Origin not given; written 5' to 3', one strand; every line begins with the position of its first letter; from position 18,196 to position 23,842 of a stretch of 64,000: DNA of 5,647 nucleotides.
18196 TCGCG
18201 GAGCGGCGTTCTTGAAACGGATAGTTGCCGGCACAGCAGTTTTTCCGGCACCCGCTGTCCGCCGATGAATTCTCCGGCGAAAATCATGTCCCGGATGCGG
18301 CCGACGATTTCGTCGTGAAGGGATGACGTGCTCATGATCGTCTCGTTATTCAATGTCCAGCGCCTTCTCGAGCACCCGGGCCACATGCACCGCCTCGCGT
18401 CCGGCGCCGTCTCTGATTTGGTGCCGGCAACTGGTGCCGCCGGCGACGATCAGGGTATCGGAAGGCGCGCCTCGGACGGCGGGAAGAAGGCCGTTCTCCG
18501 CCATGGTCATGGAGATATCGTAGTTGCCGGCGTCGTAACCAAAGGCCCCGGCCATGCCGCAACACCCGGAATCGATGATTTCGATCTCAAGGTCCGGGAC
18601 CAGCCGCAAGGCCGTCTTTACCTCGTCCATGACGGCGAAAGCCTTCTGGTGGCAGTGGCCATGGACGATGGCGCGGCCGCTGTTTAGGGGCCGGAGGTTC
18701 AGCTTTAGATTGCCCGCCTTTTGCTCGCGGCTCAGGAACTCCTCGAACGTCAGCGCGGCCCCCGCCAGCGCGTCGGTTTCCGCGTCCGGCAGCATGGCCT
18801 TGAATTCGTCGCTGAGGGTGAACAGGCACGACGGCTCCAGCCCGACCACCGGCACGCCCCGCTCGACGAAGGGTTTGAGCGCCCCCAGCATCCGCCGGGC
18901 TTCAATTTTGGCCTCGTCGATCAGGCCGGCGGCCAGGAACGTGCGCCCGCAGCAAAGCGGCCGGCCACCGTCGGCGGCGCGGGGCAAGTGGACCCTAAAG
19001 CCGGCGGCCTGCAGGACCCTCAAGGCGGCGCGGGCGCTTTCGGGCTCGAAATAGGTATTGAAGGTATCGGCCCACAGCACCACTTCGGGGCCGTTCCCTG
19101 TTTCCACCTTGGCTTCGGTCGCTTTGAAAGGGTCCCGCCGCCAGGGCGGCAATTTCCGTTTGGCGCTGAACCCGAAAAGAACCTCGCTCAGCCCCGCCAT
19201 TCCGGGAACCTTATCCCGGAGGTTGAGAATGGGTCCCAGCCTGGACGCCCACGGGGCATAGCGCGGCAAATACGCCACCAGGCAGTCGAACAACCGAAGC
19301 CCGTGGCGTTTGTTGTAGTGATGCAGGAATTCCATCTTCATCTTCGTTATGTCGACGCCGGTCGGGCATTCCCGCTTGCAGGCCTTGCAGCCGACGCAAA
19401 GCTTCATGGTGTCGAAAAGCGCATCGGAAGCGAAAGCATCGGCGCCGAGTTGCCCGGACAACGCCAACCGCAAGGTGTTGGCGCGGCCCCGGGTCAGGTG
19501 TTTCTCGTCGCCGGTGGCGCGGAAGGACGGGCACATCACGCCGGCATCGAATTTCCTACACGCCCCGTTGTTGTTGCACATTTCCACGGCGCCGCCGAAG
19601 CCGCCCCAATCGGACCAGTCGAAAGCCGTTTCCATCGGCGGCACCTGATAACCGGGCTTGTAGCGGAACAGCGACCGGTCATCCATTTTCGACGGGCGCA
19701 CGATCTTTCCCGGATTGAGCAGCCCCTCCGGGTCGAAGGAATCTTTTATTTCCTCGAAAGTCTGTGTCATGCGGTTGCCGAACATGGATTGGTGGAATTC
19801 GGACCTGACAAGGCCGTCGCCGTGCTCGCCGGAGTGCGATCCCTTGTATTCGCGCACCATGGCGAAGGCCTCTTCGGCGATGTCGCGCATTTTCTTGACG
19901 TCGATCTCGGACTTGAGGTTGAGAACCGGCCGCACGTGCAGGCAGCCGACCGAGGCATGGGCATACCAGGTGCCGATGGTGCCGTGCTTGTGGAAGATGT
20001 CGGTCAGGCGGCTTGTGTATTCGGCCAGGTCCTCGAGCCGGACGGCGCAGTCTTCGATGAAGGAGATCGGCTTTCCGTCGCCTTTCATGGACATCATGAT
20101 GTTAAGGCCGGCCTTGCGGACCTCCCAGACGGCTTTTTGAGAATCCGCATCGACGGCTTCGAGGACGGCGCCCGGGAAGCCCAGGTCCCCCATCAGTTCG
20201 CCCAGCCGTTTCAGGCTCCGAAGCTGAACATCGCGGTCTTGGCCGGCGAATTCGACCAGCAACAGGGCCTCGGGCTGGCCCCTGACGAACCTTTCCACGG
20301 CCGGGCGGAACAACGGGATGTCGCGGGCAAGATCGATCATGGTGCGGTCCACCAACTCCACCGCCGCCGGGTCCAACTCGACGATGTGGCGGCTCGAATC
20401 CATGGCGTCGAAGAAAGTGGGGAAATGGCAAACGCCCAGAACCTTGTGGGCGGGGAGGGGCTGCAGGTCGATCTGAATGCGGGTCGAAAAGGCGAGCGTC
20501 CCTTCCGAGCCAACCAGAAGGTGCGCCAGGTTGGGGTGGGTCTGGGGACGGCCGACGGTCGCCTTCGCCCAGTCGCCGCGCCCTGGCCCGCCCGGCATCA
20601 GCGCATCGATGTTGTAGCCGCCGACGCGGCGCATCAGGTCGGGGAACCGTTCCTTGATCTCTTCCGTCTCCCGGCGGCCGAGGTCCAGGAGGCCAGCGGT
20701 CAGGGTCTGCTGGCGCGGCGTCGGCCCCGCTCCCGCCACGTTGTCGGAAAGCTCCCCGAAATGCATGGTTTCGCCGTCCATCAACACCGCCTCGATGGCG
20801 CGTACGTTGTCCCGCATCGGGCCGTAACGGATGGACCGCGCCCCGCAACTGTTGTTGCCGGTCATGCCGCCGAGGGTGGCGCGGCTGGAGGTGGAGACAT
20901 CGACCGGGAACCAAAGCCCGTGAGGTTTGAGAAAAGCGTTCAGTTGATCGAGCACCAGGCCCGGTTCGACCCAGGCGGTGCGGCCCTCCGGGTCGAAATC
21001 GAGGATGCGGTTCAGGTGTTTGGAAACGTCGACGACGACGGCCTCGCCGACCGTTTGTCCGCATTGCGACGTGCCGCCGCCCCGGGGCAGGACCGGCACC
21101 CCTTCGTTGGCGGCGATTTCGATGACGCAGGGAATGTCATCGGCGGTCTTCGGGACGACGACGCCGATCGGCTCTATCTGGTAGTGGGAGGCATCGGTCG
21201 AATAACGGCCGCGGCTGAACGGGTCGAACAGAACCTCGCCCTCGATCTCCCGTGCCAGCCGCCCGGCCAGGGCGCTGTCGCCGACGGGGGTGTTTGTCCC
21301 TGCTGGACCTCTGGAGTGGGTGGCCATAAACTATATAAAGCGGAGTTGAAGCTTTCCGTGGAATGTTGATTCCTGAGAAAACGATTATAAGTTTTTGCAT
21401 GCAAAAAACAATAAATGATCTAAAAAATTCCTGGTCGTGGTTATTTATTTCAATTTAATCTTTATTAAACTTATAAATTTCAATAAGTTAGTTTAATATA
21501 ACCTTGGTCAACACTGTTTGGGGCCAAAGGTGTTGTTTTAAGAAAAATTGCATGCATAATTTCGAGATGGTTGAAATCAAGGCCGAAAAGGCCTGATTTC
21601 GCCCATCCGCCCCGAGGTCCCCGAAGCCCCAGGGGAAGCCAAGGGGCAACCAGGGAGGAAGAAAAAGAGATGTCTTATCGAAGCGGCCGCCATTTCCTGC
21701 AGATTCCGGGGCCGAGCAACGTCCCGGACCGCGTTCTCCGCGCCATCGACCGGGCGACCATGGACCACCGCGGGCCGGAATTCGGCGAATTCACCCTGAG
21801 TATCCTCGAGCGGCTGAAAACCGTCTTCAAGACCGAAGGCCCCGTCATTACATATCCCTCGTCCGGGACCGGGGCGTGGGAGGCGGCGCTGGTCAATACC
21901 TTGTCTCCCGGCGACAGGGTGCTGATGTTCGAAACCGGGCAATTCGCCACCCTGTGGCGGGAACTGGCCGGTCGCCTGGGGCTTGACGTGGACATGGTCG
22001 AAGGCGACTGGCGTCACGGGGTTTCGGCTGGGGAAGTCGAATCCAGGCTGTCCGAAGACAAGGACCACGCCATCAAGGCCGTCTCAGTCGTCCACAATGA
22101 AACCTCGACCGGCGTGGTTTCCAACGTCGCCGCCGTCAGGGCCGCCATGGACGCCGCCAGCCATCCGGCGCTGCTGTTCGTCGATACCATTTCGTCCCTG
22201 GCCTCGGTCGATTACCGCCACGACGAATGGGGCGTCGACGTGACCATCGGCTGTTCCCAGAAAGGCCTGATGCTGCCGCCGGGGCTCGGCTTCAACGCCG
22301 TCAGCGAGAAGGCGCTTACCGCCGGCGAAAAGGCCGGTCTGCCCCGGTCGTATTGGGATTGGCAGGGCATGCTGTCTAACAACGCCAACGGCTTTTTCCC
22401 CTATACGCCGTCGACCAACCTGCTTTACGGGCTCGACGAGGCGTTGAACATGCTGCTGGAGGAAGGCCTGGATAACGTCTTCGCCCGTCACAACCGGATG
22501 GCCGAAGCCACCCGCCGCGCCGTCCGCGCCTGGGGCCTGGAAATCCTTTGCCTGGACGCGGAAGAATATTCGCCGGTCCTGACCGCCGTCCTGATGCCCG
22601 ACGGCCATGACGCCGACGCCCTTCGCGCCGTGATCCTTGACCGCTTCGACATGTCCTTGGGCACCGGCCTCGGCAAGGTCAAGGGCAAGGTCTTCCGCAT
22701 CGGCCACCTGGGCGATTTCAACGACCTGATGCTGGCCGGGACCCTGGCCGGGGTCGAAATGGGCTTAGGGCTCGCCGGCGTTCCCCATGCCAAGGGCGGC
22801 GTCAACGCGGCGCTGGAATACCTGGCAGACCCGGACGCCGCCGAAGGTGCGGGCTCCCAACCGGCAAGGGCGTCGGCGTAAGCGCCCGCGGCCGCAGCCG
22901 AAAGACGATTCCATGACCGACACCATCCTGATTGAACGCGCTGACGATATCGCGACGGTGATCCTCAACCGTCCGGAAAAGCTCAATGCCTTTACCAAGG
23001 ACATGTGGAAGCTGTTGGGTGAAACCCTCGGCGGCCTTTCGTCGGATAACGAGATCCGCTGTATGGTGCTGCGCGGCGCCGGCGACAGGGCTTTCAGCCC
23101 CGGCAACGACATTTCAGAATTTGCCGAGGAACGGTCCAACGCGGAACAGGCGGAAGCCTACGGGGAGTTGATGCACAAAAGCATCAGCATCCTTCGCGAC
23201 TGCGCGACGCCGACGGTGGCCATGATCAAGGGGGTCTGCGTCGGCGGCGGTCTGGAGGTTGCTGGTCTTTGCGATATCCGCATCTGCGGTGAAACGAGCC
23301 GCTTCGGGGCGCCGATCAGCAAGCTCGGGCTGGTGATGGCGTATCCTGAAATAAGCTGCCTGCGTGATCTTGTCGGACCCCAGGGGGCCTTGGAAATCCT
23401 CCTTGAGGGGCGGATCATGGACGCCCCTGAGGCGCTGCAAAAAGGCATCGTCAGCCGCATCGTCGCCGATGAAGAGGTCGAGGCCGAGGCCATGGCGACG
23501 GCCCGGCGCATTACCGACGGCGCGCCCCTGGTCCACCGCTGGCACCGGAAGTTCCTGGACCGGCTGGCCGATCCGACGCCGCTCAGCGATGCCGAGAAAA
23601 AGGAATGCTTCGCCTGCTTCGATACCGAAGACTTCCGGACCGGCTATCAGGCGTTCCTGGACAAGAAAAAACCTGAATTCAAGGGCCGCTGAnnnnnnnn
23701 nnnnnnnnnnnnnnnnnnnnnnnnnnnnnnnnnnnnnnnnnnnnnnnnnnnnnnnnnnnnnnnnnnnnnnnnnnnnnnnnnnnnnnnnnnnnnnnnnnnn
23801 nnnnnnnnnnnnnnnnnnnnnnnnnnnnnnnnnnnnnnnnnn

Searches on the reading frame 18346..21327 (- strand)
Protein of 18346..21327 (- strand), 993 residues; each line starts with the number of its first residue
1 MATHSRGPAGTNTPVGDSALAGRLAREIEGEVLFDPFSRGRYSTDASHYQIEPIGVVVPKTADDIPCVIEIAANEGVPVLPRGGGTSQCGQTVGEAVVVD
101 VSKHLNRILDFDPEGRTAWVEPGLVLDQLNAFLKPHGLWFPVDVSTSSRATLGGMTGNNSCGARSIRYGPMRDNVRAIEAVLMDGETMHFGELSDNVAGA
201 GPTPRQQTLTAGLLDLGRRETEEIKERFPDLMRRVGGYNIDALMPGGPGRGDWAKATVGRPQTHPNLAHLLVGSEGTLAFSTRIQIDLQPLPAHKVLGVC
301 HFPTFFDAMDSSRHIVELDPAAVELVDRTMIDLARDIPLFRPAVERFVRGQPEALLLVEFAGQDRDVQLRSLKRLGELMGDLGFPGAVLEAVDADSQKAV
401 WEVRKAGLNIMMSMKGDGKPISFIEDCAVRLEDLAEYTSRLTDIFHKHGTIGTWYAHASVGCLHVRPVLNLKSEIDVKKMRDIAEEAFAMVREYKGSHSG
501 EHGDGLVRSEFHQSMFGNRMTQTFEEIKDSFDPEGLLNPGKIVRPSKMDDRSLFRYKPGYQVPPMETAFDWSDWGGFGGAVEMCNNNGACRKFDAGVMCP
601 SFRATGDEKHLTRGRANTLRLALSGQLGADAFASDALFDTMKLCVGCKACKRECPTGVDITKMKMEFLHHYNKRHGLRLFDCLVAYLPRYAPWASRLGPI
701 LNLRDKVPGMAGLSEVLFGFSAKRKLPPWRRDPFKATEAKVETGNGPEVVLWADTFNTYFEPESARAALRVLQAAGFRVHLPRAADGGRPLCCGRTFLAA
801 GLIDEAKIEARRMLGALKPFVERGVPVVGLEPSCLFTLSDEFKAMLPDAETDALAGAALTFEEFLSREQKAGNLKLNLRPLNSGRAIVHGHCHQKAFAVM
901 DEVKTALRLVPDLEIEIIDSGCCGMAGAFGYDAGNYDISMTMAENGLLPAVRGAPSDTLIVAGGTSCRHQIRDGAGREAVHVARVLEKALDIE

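Call 11: search_protein_families(library=pfam, proteins=[window:18346-21327:-], max_evalue=0.001)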
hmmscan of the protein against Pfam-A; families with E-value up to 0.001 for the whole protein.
window:18346-21327:- (993 aa): 4 families
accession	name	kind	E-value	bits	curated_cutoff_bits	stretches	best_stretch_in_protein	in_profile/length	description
PF02913.24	FAD-oxidase_C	-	4.5e-50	171.1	21.2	1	291-542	1-248/248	FAD linked oxidases, C-terminal domain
PF01565.28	FAD_binding_4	-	1.5e-40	138.5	26.4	1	53-190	1-138/139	FAD binding domain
PF13183.11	Fer4_8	-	1.6e-09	38.6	27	1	581-658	2-68/68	4Fe-4S dicluster domain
PF13534.11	Fer4_17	-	3.8e-07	31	22.2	1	584-659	2-61/61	4Fe-4S dicluster domain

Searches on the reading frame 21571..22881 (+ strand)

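Call 11: search_protein_families(library=pfam, proteins=[window:21571-22881:+], max_evalue=0.001)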
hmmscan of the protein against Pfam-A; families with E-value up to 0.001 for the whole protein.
window:21571-22881:+ (436 aa): 1 family
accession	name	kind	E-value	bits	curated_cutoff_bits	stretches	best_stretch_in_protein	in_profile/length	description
PF00266.25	Aminotran_5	-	5.2e-18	65.6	21.5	1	45-350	5-324/371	Aminotransferase class-V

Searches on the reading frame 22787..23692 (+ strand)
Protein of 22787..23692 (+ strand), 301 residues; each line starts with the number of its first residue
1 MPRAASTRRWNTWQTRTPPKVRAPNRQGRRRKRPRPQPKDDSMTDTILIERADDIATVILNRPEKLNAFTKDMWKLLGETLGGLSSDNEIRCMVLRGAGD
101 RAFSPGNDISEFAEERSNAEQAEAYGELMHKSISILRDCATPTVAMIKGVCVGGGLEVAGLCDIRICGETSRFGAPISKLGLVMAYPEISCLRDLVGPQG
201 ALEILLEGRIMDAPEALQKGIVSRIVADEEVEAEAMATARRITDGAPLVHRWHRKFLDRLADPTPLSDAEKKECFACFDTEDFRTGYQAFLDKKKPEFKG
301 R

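Call 11: search_protein_families(library=pfam, proteins=[window:22787-23692:+], max_evalue=0.001)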
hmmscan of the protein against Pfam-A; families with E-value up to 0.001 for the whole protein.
window:22787-23692:+ (301 aa): 2 families
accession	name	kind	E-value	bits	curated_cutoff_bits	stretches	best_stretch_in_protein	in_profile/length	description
PF00378.25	ECH_1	-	2.1e-49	168.6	27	1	52-300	3-250/251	Enoyl-CoA hydratase/isomerase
PF16113.10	ECH_2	-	3.7e-28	99.4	27.2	1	56-287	2-235/335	Enoyl-CoA hydratase/isomerase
